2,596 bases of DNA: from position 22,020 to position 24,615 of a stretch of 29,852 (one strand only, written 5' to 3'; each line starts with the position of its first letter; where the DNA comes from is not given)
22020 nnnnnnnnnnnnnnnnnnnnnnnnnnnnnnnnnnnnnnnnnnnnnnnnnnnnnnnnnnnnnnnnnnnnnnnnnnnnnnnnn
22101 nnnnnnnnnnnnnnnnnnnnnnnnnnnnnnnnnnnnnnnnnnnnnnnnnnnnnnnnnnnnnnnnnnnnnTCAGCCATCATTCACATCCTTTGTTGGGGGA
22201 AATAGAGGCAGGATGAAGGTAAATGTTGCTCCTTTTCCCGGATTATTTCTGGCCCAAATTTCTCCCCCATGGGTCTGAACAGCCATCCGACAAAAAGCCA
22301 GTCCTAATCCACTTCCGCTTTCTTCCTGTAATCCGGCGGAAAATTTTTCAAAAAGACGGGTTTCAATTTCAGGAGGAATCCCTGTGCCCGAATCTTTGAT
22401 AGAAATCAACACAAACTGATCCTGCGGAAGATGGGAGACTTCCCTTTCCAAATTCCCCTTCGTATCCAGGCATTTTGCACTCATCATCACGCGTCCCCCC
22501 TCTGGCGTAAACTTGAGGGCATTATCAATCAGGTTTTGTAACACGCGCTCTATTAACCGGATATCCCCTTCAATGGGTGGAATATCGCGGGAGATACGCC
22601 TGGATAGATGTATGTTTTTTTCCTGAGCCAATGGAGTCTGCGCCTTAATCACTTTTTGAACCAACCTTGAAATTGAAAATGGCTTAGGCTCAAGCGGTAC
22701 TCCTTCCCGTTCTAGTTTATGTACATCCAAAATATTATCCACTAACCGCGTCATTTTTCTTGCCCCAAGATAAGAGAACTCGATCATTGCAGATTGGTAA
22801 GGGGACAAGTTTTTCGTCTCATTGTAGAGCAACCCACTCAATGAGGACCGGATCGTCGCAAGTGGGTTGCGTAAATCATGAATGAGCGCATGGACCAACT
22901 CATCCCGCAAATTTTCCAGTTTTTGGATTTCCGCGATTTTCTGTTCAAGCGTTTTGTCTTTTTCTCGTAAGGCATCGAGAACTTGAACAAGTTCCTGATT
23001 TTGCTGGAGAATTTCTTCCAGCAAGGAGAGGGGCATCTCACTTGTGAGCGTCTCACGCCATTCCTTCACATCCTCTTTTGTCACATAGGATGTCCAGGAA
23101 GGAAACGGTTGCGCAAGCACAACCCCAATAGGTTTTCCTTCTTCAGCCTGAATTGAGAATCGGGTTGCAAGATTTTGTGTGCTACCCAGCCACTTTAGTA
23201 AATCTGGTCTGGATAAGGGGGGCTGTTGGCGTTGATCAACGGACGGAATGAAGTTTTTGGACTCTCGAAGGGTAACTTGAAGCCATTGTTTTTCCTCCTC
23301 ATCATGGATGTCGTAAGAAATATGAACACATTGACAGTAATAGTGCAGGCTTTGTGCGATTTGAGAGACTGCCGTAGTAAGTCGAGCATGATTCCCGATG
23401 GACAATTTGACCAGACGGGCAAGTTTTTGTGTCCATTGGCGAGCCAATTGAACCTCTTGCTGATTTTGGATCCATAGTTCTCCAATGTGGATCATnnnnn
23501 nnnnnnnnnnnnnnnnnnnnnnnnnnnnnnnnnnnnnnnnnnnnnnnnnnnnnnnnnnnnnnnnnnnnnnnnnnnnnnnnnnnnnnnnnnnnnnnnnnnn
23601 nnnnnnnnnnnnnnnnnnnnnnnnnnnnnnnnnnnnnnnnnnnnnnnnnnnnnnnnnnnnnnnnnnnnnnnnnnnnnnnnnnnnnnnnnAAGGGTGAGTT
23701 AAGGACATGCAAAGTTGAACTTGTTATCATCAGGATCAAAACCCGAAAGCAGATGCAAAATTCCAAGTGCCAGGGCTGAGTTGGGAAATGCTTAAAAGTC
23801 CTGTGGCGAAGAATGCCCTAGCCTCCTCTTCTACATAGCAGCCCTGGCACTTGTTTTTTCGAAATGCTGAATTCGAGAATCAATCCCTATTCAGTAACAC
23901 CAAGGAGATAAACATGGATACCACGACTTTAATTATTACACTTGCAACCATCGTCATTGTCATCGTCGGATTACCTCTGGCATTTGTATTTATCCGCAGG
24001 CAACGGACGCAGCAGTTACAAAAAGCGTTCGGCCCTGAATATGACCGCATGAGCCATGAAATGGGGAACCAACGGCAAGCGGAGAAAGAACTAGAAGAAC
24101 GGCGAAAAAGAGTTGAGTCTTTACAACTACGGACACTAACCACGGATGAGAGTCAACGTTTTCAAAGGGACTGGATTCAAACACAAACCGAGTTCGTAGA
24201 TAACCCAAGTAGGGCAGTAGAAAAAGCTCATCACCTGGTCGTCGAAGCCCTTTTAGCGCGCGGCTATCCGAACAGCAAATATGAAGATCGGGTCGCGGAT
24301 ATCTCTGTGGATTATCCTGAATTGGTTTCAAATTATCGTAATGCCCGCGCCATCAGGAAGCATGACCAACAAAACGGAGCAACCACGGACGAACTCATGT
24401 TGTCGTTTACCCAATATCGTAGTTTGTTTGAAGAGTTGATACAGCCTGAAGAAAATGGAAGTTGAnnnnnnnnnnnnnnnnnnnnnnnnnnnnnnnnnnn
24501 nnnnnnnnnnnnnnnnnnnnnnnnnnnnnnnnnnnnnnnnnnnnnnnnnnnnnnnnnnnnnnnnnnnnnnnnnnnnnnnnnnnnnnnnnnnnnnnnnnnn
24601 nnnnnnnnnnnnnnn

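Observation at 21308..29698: Three promoters with an identical box-box-gap-box-21nt-(-10) layout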

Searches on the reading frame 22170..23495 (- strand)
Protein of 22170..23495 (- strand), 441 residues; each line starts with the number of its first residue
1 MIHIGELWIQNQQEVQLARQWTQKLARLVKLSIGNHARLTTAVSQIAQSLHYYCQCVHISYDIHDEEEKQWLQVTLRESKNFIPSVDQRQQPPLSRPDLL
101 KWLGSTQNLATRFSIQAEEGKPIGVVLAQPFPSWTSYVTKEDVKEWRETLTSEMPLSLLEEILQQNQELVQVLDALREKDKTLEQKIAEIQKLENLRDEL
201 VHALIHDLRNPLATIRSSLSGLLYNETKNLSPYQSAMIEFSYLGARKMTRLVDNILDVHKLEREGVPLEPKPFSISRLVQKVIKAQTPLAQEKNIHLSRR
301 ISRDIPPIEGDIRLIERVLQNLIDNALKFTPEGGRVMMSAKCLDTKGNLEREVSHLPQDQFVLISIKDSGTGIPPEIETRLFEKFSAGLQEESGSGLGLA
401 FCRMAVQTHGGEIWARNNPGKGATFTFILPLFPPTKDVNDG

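Call 9: search_protein_families(library=pfam, proteins=[window:22170-23495:-])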
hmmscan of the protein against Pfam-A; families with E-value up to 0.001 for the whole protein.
window:22170-23495:- (441 aa): 2 families
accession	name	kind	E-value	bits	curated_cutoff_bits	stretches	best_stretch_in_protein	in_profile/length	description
PF02518.31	HATPase_c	-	5.4e-27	94.9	26.4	1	310-431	1-109/111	Histidine kinase-, DNA gyrase B-, and HSP90-like ATPase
PF00512.31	HisKA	-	6.3e-09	36.2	26.9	1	197-263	2-65/66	His Kinase A (phospho-acceptor) domain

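Call 10: search_protein_families(library=ncbifam, proteins=[window:22170-23495:-])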
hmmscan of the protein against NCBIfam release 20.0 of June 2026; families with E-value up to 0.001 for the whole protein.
window:22170-23495:- (441 aa): 77 families (the best 25 are shown)
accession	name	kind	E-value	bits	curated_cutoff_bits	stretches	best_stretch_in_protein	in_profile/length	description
NF006800.0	PRK09303.1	equivalog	6e-44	150.5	342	1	145-433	98-379/383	histidine kinase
NF046044.1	PnpS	equivalog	2.6e-40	138.6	400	1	182-430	155-390/390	two-component system histidine kinase PnpS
NF033092.0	HK_WalK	equivalog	7.1e-37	127.3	725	1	185-431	360-594/594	cell wall metabolism sensor histidine kinase WalK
TIGR02966.1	phoR_proteo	equivalog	2.6e-36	125.3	334.2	1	138-429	55-333/333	phosphate regulon sensor histidine kinase PhoR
NF007793.0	PRK10490.1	equivalog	9.7e-36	123.1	1123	1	186-432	652-883/895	two-component system sensor histidine kinase KdpD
TIGR02956.1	TMAO_torS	equivalog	1.7e-34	119.1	676.5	1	157-431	424-682/967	TMAO reductase system sensor histidine kinase/response regulator TorS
NF045911.1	TCSHisKinNblS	equivalog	4.8e-34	117.7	1000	1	169-430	357-619/621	two-component system sensor histidine kinase NblS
NF008312.0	PRK11100.1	equivalog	8.7e-34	117.1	356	1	164-430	234-473/477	two-component system sensor histidine kinase CreC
NF040691.1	MtrAB_MtrB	equivalog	1.7e-31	109.9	450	1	176-432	250-493/507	MtrAB system histidine kinase MtrB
NF047874.1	MASE3_PAS_HK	subfamily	2.8e-31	109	560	1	177-431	378-625/655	MASE3 domain-containing sensor histidine kinase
NF008468.0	PRK11360.1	equivalog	4.5e-31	107.9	646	1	180-435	380-612/616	two-component system sensor histidine kinase AtoS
NF045595.1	HK_scytonemin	equivalog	3.5e-29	101.7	865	1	164-431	380-635/637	scytonemin biosynthesis sensor histidine kinase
NF047465.1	hybrid_HK_LvrA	exception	3.8e-29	101.3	1200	1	141-436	147-427/819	hybrid histidine kinase/response regulator LvrA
NF041880.1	EPS_EpsF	equivalog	4.8e-29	101.2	900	1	193-430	270-492/492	response regulator EpsF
NF046020.1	HisKinCckABruc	equivalog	7.6e-29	100.2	1000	1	169-434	453-710/868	cell cycle histidine kinase CckA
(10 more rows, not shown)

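Call 40: find_homologous_proteins(query=window:22170-23495:-, region=1-190, max_evalue=0.00001)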
Query window:22170-23495:-, residues 1-190 (190 aa): 11 proteins with E <= 0.00001 among 562 candidates.
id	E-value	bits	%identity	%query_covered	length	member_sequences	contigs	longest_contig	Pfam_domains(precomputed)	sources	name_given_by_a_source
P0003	7.6e-106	370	89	100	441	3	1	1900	PF02518.32,PF00512.32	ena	-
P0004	1.1e-91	323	79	100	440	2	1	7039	PF02518.32,PF00512.32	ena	-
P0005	1.2e-87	310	77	100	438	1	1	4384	PF02518.32,PF00512.32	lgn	-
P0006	1.1e-86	307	75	100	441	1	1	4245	PF02518.32,PF00512.32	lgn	-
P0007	2.4e-78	280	69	99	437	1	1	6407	PF02518.32,PF00512.32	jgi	jgi:signal transduction histidine kinase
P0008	4.7e-78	279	72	100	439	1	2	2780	PF02518.32,PF00512.32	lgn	-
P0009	2.0e-77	277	66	100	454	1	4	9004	PF02518.32,PF00512.32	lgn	-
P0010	1.9e-73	264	69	100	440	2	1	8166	PF02518.32,PF00512.32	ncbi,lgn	-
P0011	1.4e-49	186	49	100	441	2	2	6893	PF02518.32,PF00512.32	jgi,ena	-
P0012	5.0e-49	184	49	100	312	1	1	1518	PF00512.32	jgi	jgi:signal transduction histidine kinase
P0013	3.8e-47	178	48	99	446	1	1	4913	PF02518.32,PF00512.32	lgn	-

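Call 41: find_encoding_contigs(protein=P0004, flank=8000, max_places=2)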
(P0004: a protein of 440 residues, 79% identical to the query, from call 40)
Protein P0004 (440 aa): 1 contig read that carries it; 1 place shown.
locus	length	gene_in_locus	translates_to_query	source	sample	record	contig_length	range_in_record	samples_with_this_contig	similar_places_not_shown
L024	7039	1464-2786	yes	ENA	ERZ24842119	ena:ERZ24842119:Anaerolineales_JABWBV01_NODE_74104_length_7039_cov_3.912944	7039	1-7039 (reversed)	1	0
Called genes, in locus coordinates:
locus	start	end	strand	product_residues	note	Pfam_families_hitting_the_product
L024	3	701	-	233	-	?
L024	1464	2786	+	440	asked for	PF00512:HisKA, PF02518:HATPase_c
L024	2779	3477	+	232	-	PF00072:Response_reg, PF00486:Trans_reg_C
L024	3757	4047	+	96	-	-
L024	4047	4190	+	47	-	-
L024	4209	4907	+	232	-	PF02518:HATPase_c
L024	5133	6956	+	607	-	PF03600:CitMHS, PF02080:TrkA_C, PF00939:Na_sulph_symp, PF03600:CitMHS (weak)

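Call 42: find_encoding_contigs(protein=P0009, flank=8000, max_places=2)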
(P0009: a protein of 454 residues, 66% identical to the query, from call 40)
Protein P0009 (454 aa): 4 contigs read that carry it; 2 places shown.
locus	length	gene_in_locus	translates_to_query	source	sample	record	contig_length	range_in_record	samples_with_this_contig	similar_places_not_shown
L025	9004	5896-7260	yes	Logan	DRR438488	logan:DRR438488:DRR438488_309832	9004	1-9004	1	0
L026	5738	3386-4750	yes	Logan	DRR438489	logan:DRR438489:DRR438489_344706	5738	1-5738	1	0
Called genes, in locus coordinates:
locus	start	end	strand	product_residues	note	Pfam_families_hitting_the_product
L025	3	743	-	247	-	?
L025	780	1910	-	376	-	PF01368:DHH (weak)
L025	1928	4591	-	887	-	PF11614:FixG_C (faint), PF18884:TSP3_bac (weak), PF00930:DPPIV_N (faint), PF26549:Tricorn_N, PF26550:Tricorn_2nd, PF07676:PD40, PF26549:Tricorn_N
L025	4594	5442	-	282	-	PF00481:PP2C, PF13672:PP2C_2, PF07228:SpoIIE (weak)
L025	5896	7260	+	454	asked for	PF00512:HisKA, PF02518:HATPase_c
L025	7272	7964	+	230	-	PF00072:Response_reg, PF00486:Trans_reg_C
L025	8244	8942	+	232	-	PF02518:HATPase_c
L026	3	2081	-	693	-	?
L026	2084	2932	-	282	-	PF00481:PP2C, PF13672:PP2C_2, PF07228:SpoIIE (weak)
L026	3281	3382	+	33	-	-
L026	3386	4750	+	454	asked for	PF00512:HisKA, PF02518:HATPase_c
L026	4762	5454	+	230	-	PF00072:Response_reg, PF00486:Trans_reg_C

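Call 43: find_encoding_contigs(protein=P0007, flank=8000, max_places=2)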
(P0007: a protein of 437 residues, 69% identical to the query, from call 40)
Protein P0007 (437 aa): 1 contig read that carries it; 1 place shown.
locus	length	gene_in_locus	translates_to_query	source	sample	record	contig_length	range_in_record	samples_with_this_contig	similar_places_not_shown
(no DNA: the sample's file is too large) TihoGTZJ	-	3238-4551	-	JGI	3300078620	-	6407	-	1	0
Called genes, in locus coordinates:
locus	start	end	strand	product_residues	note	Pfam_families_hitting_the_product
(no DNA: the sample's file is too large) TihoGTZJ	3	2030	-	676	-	?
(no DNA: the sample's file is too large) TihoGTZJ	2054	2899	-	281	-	PF00481:PP2C, PF13672:PP2C_2, PF07228:SpoIIE (weak)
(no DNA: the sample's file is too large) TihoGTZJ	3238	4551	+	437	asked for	PF00512:HisKA, PF02518:HATPase_c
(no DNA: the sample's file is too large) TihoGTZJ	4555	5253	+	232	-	PF00072:Response_reg, PF00486:Trans_reg_C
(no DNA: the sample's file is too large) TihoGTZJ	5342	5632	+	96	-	PF04226:Transgly_assoc (weak)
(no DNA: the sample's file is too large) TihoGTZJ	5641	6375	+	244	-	PF02518:HATPase_c (weak)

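Call 44: find_encoding_contigs(protein=P0011, flank=8000, max_places=2)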
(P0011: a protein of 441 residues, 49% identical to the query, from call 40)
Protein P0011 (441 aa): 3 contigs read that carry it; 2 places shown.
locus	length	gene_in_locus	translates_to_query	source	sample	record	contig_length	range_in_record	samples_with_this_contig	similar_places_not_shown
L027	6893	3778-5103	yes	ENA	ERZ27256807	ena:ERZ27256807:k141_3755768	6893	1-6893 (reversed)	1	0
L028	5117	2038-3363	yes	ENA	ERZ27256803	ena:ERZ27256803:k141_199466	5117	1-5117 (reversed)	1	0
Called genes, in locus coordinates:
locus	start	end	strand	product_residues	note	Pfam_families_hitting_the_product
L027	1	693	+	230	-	?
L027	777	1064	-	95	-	PF05239:PRC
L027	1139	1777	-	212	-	PF00072:Response_reg, PF08281:Sigma70_r4_2 (weak), PF00196:GerE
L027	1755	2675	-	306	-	PF13581:HATPase_c_2 (faint), PF07730:HisKA_3, PF02518:HATPase_c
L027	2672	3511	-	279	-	PF13672:PP2C_2, PF07228:SpoIIE (weak)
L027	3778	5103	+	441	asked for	PF00512:HisKA, PF02518:HATPase_c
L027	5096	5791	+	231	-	PF00072:Response_reg, PF00486:Trans_reg_C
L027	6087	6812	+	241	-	PF02518:HATPase_c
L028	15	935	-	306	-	PF13581:HATPase_c_2 (faint), PF07730:HisKA_3, PF02518:HATPase_c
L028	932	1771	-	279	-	PF13672:PP2C_2, PF07228:SpoIIE (weak)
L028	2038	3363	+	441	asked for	PF00512:HisKA, PF02518:HATPase_c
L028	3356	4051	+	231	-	PF00072:Response_reg, PF00486:Trans_reg_C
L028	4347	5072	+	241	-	PF02518:HATPase_c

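Call 45: find_encoding_contigs(protein=P0013, flank=8000, max_places=2)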
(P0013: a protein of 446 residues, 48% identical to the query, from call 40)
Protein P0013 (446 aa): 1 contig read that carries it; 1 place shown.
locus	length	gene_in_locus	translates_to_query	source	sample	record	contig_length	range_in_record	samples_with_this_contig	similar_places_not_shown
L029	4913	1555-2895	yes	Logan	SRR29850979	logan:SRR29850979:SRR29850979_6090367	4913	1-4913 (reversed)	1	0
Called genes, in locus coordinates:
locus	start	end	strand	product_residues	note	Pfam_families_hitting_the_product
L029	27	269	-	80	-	PF04226:Transgly_assoc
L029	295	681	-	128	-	-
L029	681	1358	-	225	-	-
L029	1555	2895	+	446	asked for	PF00512:HisKA, PF02518:HATPase_c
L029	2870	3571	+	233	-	PF00072:Response_reg, PF00486:Trans_reg_C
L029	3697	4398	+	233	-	PF02518:HATPase_c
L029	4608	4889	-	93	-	PF04226:Transgly_assoc (weak)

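Call 65: search_protein_families(library=pfam, proteins=[L029:681-1358:-, L029:295-681:-], max_evalue=0.1)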
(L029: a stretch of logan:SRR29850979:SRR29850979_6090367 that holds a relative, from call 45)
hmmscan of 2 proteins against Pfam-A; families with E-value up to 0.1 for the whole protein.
L029:681-1358:- (225 aa): 1 family
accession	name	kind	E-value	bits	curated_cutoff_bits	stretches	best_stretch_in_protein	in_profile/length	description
PF16118.10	DUF4834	-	0.036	15.4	27.8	0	8-66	11-71/99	Domain of unknown function (DUF4834)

L029:295-681:- (128 aa): 2 families
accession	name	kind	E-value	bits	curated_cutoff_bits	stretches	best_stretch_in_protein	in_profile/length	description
PF02325.22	YGGT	-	1.7e-05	25.5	27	1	42-110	4-67/70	YGGT family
PF02653.21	BPD_transp_2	-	0.0039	16.8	26.8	1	29-70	173-212/269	Branched-chain amino acid transport system / permease component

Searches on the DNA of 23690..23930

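Call 36: search_rna_families(source=window, start=23690, end=23930, threshold=evalue, max_evalue=5)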
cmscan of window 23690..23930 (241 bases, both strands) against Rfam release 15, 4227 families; matches with E-value up to 5: 4.
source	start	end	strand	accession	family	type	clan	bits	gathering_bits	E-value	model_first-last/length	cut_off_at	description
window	23708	23770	-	RF01652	ceN70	Gene; snRNA; snoRNA; CD-box;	-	17.9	65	0.17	1-71/71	no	Caenorhabditis snoRNA ceN70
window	23885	23916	+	RF03012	Mu-gpT-DE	Gene; sRNA;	-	16.8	49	0.15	1-53/53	no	Mu-gpT-DE RNA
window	23758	23859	+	RF03723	MIR7125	Gene; miRNA;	-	16.2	100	0.9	1-107/107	no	MIR7125 microRNA precursor family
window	23700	23714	+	RF02098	DGCR5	Gene; lncRNA;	-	13.8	50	3.3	35-49/49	no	DiGeorge syndrome critical region gene 5 conserved region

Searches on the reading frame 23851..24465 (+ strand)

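Call 9: search_protein_families(library=pfam, proteins=[window:23851-24465:+])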
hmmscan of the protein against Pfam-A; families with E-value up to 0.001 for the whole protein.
window:23851-24465:+ (204 aa): 0 families

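Call 10: search_protein_families(library=ncbifam, proteins=[window:23851-24465:+])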
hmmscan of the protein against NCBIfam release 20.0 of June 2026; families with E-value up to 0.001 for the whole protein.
window:23851-24465:+ (204 aa): 2 families
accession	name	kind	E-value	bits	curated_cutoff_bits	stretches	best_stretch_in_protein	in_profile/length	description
NF045846.1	MSC0882_dom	subfamily_domain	0.00026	20.2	60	1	22-71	157-205/244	MSC_0882 family membrane protein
NF042931.1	SAG1386_EF1546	equivalog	0.00044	20.4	80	1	15-94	18-96/158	SAG1386/EF1546 family surface-associated protein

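Call 65: search_protein_families(library=pfam, proteins=[window:23914-24465:+], max_evalue=0.1)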
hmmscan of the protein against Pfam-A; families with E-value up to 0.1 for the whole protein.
window:23914-24465:+ (183 aa): 3 families
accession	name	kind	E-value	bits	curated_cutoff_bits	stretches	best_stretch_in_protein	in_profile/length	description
PF10112.14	Halogen_Hydrol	-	0.024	15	29.8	1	10-78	28-98/191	5-bromo-4-chloroindolyl phosphate hydrolysis protein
PF03918.19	CcmH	-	0.052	13.2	25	0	2-45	93-130/143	Cytochrome C biogenesis protein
PF02601.20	Exonuc_VII_L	-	0.076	12.9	35.9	0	30-121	190-282/315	Exonuclease VII, large subunit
